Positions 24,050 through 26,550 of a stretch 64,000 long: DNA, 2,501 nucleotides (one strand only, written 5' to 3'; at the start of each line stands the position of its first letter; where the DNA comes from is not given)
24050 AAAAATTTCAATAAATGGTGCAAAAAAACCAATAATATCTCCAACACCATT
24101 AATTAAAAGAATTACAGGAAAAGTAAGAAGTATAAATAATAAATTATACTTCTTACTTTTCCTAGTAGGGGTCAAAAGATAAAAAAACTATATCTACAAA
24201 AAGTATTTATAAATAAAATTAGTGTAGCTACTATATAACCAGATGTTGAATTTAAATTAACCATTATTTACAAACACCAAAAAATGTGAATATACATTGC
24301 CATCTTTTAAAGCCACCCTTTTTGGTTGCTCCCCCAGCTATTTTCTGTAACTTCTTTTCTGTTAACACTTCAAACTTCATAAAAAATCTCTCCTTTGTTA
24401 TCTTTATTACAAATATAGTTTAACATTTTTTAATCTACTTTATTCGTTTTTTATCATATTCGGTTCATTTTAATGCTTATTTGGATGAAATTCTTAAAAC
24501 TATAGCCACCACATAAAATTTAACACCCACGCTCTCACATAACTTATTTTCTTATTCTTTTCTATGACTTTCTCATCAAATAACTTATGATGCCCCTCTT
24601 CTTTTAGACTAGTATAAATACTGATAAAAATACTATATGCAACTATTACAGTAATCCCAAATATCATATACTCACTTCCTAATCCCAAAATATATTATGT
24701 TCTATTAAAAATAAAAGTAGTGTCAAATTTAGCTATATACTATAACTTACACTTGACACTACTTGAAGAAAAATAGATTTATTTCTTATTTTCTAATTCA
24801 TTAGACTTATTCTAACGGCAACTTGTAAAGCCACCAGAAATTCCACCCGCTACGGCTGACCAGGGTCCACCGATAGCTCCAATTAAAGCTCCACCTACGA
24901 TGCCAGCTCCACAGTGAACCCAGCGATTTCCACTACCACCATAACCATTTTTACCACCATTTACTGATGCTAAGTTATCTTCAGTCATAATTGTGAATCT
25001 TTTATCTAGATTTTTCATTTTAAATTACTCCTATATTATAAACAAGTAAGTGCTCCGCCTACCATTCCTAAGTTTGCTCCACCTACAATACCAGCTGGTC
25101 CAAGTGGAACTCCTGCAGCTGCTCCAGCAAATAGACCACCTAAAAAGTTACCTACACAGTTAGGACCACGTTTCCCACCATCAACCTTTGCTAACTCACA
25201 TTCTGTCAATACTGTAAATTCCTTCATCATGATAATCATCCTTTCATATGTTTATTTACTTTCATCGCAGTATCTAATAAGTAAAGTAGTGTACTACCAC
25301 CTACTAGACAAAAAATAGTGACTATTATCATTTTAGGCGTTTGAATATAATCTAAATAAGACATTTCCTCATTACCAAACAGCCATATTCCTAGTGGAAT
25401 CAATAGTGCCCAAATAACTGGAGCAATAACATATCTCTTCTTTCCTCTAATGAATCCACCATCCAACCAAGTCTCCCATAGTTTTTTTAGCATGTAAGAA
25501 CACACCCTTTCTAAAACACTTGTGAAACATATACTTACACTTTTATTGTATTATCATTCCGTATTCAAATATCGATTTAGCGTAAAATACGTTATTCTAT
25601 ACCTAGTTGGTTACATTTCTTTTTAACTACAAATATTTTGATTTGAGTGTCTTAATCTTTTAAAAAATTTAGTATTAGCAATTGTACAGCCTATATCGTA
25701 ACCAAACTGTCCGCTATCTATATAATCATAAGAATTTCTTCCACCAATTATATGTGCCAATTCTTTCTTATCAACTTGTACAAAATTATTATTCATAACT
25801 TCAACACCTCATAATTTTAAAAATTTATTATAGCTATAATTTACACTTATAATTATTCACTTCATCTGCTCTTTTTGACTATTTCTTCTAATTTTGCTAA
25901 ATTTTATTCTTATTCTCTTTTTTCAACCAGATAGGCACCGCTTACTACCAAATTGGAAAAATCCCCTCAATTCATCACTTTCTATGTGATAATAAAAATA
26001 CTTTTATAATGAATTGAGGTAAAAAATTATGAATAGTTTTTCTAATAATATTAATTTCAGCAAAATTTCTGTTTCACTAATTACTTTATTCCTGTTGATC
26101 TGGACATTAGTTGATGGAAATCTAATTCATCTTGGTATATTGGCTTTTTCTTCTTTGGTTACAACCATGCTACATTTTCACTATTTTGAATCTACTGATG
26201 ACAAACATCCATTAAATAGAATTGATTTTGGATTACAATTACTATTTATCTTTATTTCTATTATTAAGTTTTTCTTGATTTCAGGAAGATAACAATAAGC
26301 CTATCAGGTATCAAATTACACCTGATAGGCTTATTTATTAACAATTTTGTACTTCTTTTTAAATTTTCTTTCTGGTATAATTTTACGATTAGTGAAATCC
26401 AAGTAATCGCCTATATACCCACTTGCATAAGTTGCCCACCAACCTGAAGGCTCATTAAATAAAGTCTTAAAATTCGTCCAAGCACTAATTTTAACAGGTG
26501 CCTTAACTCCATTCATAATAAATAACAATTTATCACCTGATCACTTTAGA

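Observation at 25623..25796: Unannotated third double-glycine-leader peptide upstream of the bacteriocin operon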

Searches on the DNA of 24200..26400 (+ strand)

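Call 3: search_dna_similar(query=window:24200-26400:+, collection=plasmids, mode=near, max_rows=30)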
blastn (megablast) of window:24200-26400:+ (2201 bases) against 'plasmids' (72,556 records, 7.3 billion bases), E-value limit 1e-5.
Records with a match: 26; places in all: 34; records where one place covers at least 80% of the query: 21.
Best place of each record, by identity: >=99% 1; 95-99% 7; 90-95% 16; 80-90% 2.
By first word of the organism name: Ligilactobacillus 26.
By predicted mobility (MOB-suite, as given by PLSDB): non-mobilizable 14; mobilizable 12.
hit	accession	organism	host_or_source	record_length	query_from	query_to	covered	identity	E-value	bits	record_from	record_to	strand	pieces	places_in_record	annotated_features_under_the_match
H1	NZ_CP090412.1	Ligilactobacillus salivarius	Homo sapiens,culture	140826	1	2201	100%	99.8%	0e+0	4034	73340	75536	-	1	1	bacteriocin (x2) | Blp family class II bacteriocin (x2) | hypothetical protein (x2) | induction peptide AbpIP family protein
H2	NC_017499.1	Ligilactobacillus salivarius CECT 5713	-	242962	1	2193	100%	96.9%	0e+0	4319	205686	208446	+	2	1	bacteriocin (x2) | Blp family class II bacteriocin (x2) | bacteriocin-like prepeptide | induction peptide AbpIP family protein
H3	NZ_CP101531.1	Ligilactobacillus salivarius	Xinyang black-feather laying hens,mixed ...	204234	1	2201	100%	94.4%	0e+0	3931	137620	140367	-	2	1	bacteriocin (x3) | Blp family class II bacteriocin (x2) | ABC transporter permease | induction peptide AbpIP family protein | hypothetical protein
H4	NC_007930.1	Ligilactobacillus salivarius UCC118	-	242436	1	2201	100%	94.3%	0e+0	3940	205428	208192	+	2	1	bacteriocin (x2) | Blp family class II bacteriocin (x2) | ABC transporter permease | bacteriocin-like prepeptide | induction peptide AbpIP family protein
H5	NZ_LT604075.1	Ligilactobacillus salivarius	-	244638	1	2201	100%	93.8%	0e+0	3857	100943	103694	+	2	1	hypothetical protein | bacteriocin (x2) | Blp family class II bacteriocin (x2) | ABC transporter permease | induction peptide AbpIP family protein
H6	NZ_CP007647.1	Ligilactobacillus salivarius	swine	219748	147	2201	93%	93.9%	0e+0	3103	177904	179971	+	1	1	hypothetical protein (x2) | bacteriocin | Blp family class II bacteriocin (x2) | ComC/BlpC family leader-containing pheromone/bacteriocin | induction peptide AbpIP family protein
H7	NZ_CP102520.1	Ligilactobacillus salivarius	Homo sapiens,Cell culture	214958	147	2201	93%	93.9%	0e+0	3103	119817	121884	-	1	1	hypothetical protein (x2) | bacteriocin | Blp family class II bacteriocin (x2) | ComC/BlpC family leader-containing pheromone/bacteriocin | induction peptide AbpIP family protein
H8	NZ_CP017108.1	Ligilactobacillus salivarius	Gallus gallus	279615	147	2201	93%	93.9%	0e+0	3103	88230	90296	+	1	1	hypothetical protein (x2) | bacteriocin | Blp family class II bacteriocin (x2) | ComC/BlpC family leader-containing pheromone/bacteriocin | induction peptide AbpIP family protein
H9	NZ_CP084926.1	Ligilactobacillus salivarius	Homo sapiens,mixed culture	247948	147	2201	93%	93.9%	0e+0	3103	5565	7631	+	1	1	hypothetical protein (x2) | bacteriocin | Blp family class II bacteriocin (x2) | ComC/BlpC family leader-containing pheromone/bacteriocin | induction peptide AbpIP family protein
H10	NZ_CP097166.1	Ligilactobacillus salivarius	Homo sapiens,single cell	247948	147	2201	93%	93.9%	0e+0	3103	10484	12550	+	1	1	hypothetical protein (x2) | bacteriocin | Blp family class II bacteriocin (x2) | ComC/BlpC family leader-containing pheromone/bacteriocin | induction peptide AbpIP family protein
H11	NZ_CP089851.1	Ligilactobacillus salivarius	Pig,faecal sample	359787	147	2201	93%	93.9%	0e+0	3101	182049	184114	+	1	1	hypothetical protein (x2) | bacteriocin | Blp family class II bacteriocin (x2) | ComC/BlpC family leader-containing pheromone/bacteriocin | induction peptide AbpIP family protein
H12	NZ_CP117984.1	Ligilactobacillus salivarius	cell culture,raw chicken meat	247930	147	2201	93%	93.8%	0e+0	3083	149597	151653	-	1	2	hypothetical protein | bacteriocin | Blp family class II bacteriocin (x2) | ComC/BlpC family leader-containing pheromone/bacteriocin | induction peptide AbpIP family protein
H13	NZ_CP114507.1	Ligilactobacillus salivarius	Meles meles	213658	147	2201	93%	93.9%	0e+0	3310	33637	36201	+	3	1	bacteriocin (x2) | ComC/BlpC family peptide pheromone/bacteriocin | Blp family class II bacteriocin (x2) | hypothetical protein | induction peptide AbpIP family protein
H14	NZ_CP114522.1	Ligilactobacillus salivarius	Meles meles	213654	147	2201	93%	93.9%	0e+0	3310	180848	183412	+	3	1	bacteriocin (x2) | ComC/BlpC family peptide pheromone/bacteriocin | Blp family class II bacteriocin (x2) | hypothetical protein | induction peptide AbpIP family protein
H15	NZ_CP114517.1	Ligilactobacillus salivarius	Meles meles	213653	147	2201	93%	93.9%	0e+0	3310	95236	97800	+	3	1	bacteriocin (x2) | ComC/BlpC family peptide pheromone/bacteriocin | Blp family class II bacteriocin (x2) | hypothetical protein | induction peptide AbpIP family protein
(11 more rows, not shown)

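Call 6: get_annotated_region(hit=H1, flank=6000)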
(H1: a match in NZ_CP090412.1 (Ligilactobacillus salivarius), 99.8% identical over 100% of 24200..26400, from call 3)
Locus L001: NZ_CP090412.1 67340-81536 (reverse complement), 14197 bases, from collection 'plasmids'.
description: Ligilactobacillus salivarius strain 2102-15 plasmid pLS2102-15_1, complete sequence
organism: Ligilactobacillus salivarius (NCBI taxid 1624)
taxonomy: Bacteria; Bacillota; Bacilli; Lactobacillales; Lactobacillaceae; Ligilactobacillus; Ligilactobacillus salivarius
host: -; source: Homo sapiens,culture; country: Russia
typing (MOB-suite, as given by PLSDB): non-mobilizable; replicon rep_cluster_1685
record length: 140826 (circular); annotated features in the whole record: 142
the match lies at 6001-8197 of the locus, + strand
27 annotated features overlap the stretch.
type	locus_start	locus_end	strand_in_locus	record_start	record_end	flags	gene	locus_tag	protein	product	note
CDS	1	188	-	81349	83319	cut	-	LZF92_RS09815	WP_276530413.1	fructose-1,6-bisphosphatase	-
CDS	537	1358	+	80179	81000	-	-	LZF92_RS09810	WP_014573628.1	site-specific integrase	-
CDS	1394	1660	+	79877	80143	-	-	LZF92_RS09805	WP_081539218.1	hypothetical protein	-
CDS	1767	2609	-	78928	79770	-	-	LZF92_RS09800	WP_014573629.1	hypothetical protein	-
CDS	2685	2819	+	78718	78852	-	-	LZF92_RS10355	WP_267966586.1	hypothetical protein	-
CDS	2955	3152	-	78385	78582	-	-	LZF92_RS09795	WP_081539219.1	hypothetical protein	-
CDS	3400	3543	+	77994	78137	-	-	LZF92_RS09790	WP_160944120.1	hypothetical protein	-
CDS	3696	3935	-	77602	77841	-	-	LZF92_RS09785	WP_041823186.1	hypothetical protein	-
CDS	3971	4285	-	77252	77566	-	-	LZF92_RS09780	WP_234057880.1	LytTR family DNA-binding domain-containing protein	-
CDS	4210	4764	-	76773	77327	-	-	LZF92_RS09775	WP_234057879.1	response regulator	GO:0000160 - phosphorelay signal transduction system [Evidence IEA]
CDS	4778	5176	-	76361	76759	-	-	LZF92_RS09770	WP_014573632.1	GHKL domain-containing protein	-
CDS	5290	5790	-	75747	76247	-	-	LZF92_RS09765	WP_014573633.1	hypothetical protein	-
CDS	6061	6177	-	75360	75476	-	-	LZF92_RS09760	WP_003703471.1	induction peptide AbpIP family protein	-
CDS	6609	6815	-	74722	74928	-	-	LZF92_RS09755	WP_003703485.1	Blp family class II bacteriocin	GO:0042742 - defense response to bacterium [Evidence IEA]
CDS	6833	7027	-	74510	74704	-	-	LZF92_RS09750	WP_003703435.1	Blp family class II bacteriocin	GO:0042742 - defense response to bacterium [Evidence IEA]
CDS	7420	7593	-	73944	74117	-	-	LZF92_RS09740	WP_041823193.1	bacteriocin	-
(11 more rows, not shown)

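Call 7: get_annotated_region(hit=H4, flank=6000)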
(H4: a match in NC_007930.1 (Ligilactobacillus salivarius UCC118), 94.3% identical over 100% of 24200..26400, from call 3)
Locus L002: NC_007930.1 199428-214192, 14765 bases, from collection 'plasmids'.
description: Ligilactobacillus salivarius UCC118 plasmid pMP118, complete sequence
organism: Ligilactobacillus salivarius UCC118 (NCBI taxid 362948)
taxonomy: Bacteria; Bacillota; Bacilli; Lactobacillales; Lactobacillaceae; Ligilactobacillus; Ligilactobacillus salivarius; Ligilactobacillus salivarius UCC118
host: -; source: -; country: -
typing (MOB-suite, as given by PLSDB): mobilizable; replicon rep_cluster_1685; relaxase MOBP
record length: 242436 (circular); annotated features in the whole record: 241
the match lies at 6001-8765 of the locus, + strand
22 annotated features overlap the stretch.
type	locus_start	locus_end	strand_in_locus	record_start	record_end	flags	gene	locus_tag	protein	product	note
CDS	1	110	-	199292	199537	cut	-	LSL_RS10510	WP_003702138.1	hypothetical protein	-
CDS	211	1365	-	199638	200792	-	-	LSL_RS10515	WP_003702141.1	HlyD family efflux transporter periplasmic adaptor subunit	-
CDS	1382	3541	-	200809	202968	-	-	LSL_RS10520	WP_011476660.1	peptide cleavage/export ABC transporter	GO:0043213 - bacteriocin transport [Evidence IEA]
CDS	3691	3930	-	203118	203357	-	-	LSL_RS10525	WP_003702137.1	hypothetical protein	-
CDS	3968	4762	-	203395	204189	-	-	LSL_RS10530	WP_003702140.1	LytTR family DNA-binding domain-containing protein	-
CDS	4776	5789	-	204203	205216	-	-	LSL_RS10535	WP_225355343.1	GHKL domain-containing protein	-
CDS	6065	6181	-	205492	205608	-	-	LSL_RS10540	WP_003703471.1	induction peptide AbpIP family protein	-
CDS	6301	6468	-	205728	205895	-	-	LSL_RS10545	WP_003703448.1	ABC transporter permease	-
CDS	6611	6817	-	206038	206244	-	-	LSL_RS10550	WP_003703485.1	Blp family class II bacteriocin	GO:0042742 - defense response to bacterium [Evidence IEA]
CDS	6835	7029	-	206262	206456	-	-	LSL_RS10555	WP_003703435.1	Blp family class II bacteriocin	GO:0042742 - defense response to bacterium [Evidence IEA]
CDS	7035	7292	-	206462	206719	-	-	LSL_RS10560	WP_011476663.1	bacteriocin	-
CDS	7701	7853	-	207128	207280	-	-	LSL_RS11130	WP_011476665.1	bacteriocin-like prepeptide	-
CDS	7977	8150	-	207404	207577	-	-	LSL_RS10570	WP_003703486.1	bacteriocin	-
CDS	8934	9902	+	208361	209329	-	-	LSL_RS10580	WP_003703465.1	thioredoxin family protein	-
CDS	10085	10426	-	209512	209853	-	-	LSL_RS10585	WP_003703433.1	hypothetical protein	-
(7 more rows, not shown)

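Call 75: search_dna_similar(query=L002:1382-3541:-, collection=plasmids, mode=near, max_rows=40)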
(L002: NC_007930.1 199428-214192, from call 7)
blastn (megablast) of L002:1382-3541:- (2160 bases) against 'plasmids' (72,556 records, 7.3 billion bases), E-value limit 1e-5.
Records with a match: 16; places in all: 16; records where one place covers at least 80% of the query: 10.
Best place of each record, by identity: >=99% 2; 95-99% 6; 90-95% 3; 80-90% 3; 60-80% 2.
By first word of the organism name: Ligilactobacillus 12; Bacillus 3; Fusobacterium 1.
By predicted mobility (MOB-suite, as given by PLSDB): mobilizable 11; non-mobilizable 5.
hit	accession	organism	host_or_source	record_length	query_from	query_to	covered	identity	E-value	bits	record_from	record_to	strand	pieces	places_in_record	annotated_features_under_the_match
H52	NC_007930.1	Ligilactobacillus salivarius UCC118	-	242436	1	2160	100%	100.0%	0e+0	3989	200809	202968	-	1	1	peptide cleavage/export ABC transporter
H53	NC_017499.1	Ligilactobacillus salivarius CECT 5713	-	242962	1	2160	100%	100.0%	0e+0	3989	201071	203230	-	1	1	peptide cleavage/export ABC transporter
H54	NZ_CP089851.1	Ligilactobacillus salivarius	Pig,faecal sample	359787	32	2160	99%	97.2%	0e+0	3605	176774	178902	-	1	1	peptide cleavage/export ABC transporter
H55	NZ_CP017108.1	Ligilactobacillus salivarius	Gallus gallus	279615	32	2160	99%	97.2%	0e+0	3600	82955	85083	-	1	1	peptide cleavage/export ABC transporter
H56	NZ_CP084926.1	Ligilactobacillus salivarius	Homo sapiens,mixed culture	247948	32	2160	99%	97.2%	0e+0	3600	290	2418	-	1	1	peptide cleavage/export ABC transporter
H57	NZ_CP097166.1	Ligilactobacillus salivarius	Homo sapiens,single cell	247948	32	2160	99%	97.2%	0e+0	3600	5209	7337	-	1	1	peptide cleavage/export ABC transporter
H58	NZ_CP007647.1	Ligilactobacillus salivarius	swine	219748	32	2160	99%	97.2%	0e+0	3598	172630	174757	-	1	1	none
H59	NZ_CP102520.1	Ligilactobacillus salivarius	Homo sapiens,Cell culture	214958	32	2160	99%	97.1%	0e+0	3592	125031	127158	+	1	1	none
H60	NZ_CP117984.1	Ligilactobacillus salivarius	cell culture,raw chicken meat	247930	32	2160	99%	83.2%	0e+0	1938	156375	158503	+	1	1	peptide cleavage/export ABC transporter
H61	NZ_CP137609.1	Ligilactobacillus salivarius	cell culture,the intestine of a broiler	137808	32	2160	99%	83.2%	0e+0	1938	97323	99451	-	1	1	peptide cleavage/export ABC transporter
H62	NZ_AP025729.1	Ligilactobacillus murinus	Mus musculus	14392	532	2076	72%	71.6%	6e-103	383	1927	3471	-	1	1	peptide cleavage/export ABC transporter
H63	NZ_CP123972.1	Ligilactobacillus salivarius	pure culture,pig intestine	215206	2011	2160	7%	87.4%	1e-39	172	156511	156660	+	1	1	none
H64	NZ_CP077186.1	Fusobacterium animalis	Homo sapiens,resected colorectal tumor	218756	1866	1962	4%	78.8%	9e-7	64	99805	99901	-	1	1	ABC transporter ATP-binding protein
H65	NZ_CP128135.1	Bacillus mycoides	bacterial isolate,field soil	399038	1866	1915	2%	92.0%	2e-8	69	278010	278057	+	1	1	ABC transporter ATP-binding protein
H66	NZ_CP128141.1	Bacillus mycoides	bacterial isolate,field soil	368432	1866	1915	2%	92.0%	2e-8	69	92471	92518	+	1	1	ABC transporter ATP-binding protein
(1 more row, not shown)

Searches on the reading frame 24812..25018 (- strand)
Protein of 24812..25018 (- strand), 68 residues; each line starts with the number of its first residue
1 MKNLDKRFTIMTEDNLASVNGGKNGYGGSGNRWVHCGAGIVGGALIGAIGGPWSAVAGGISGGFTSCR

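Call 4: search_protein_families(library=pfam, proteins=[window:24812-25018:-], max_evalue=1)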
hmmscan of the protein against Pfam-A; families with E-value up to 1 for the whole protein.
window:24812-25018:- (68 aa): 2 families
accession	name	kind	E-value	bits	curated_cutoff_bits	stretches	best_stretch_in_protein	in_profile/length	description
PF10439.15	Bacteriocin_IIc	-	8e-14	51.8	27.1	1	7-64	3-58/59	Bacteriocin class II with double-glycine leader peptide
PF04369.19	Lactococcin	-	0.2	12.3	23.1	1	7-26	6-25/60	Lactococcin-like family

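Call 5: search_protein_families(library=ncbifam, proteins=[window:24812-25018:-], max_evalue=1)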
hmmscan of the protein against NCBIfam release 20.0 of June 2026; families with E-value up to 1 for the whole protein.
window:24812-25018:- (68 aa): 3 families
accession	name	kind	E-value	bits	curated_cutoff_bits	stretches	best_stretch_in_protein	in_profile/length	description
NF046113.1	BLP_Lacticasei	subfamily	0.043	13.8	40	1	1-24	1-25/46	bacteriocin-like peptide, LSEI_2386 family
TIGR01847.1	bacteriocin_sig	domain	0.067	13.9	15.7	1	8-22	1-15/15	bacteriocin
TIGR03789.1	pdsO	hypoth_equivalog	0.33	10.6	152.2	1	39-66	46-74/243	sortase-associated OmpA-like protein PdsO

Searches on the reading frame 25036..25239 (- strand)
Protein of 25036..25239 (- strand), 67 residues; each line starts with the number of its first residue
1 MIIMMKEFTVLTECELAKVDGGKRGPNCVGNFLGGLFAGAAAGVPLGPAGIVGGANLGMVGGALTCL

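Call 4: search_protein_families(library=pfam, proteins=[window:25036-25239:-], max_evalue=1)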
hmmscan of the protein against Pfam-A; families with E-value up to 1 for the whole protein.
window:25036-25239:- (67 aa): 1 family
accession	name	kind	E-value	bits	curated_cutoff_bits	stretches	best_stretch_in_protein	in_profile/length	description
PF10439.15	Bacteriocin_IIc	-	1.1e-15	57.8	27.1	1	5-63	1-57/59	Bacteriocin class II with double-glycine leader peptide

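Call 5: search_protein_families(library=ncbifam, proteins=[window:25036-25239:-], max_evalue=1)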
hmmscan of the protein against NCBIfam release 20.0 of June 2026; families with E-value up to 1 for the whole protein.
window:25036-25239:- (67 aa): 5 families
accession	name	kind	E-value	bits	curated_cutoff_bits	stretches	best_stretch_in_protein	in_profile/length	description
NF038034.1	lactGbeta_entB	subfamily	0.0071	16.5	37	1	11-41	1-37/38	lactococcin G-beta/enterocin 1071B family bacteriocin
TIGR01847.1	bacteriocin_sig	domain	0.015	15.8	15.7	1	8-22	1-15/15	bacteriocin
NF046113.1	BLP_Lacticasei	subfamily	0.083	12.9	40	1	8-25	4-26/46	bacteriocin-like peptide, LSEI_2386 family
TIGR03949.1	bact_IIb_cerein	subfamily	0.24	11.2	21.5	0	8-43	1-35/45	class IIb bacteriocin, lactobin A/cerein 7B family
NF033772.1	pheromone_VP1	equivalog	0.42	10.9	85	0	9-29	10-30/65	peptide pheromone VP1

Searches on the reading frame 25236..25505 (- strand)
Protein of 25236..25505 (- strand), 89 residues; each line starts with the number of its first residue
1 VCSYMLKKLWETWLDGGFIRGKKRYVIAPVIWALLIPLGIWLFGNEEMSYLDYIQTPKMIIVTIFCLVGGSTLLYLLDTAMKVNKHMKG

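Call 4: search_protein_families(library=pfam, proteins=[window:25236-25505:-], max_evalue=1)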
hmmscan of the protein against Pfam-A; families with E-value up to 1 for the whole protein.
window:25236-25505:- (89 aa): 2 families
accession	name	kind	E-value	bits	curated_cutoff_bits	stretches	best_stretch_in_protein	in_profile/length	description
PF19401.4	DUF5976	-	1.8e-35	121.1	25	1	5-54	1-50/50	Family of unknown function (DUF5976)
PF09991.14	DUF2232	-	0.017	14.8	27.8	1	29-86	205-263/290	Predicted membrane protein (DUF2232)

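Call 5: search_protein_families(library=ncbifam, proteins=[window:25236-25505:-], max_evalue=1)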
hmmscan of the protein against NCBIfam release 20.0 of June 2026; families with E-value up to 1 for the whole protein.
window:25236-25505:- (89 aa): 0 families

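Call 57: find_homologous_proteins(query=window:25239-25493:-, max_evalue=0.001)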
Query window:25239-25493:- (85 aa): 21 proteins with E <= 0.001 among 21 candidates.
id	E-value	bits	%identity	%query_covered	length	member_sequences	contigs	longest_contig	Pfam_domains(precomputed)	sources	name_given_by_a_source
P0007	1.4e-50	187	100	100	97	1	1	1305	PF19401.4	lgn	-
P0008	5.1e-50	185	99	100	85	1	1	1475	PF19401.4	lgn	-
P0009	9.4e-50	184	99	100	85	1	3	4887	PF19401.4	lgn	-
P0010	6.4e-49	182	95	100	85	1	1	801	PF19401.4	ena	-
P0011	6.4e-49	182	96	100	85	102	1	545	PF19401.4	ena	-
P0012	1.2e-48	181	96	100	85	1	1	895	PF19401.4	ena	-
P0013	2.1e-48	180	98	100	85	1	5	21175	PF19401.4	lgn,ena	-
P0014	2.1e-48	180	96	100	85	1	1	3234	PF19401.4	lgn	-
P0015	4.8e-48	179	96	100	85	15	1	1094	PF19401.4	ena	-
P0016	9.1e-48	178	94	100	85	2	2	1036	PF19401.4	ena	-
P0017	9.2e-48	178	94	100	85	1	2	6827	PF19401.4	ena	-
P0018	1.9e-47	177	95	98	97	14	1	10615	PF19401.4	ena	-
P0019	1.0e-45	171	93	100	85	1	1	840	PF19401.4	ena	-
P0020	7.0e-44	165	88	99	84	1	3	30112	PF19401.4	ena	-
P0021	1.3e-43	165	99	89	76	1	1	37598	PF19401.4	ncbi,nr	ncbi:hypothetical protein HMPREF9269_0527 [Ligilactobacillus salivarius ACS-116-V-Col5a]|nr:hypothet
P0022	9.9e-42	159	93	89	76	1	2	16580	PF19401.4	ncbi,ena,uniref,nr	ncbi:Bacteriocin-like prepeptide [Ligilactobacillus salivarius cp400]|uniref:Bacteriocin-like prepep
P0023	1.0e-36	142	100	78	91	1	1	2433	PF19401.4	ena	-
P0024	2.8e-36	141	98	76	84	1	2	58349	PF19401.4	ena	-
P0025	3.6e-34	134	71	99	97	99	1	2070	PF19401.4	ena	-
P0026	1.8e-31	126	76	89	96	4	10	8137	PF19401.4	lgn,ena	-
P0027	6.8e-26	108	96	61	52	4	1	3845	PF19401.4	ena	-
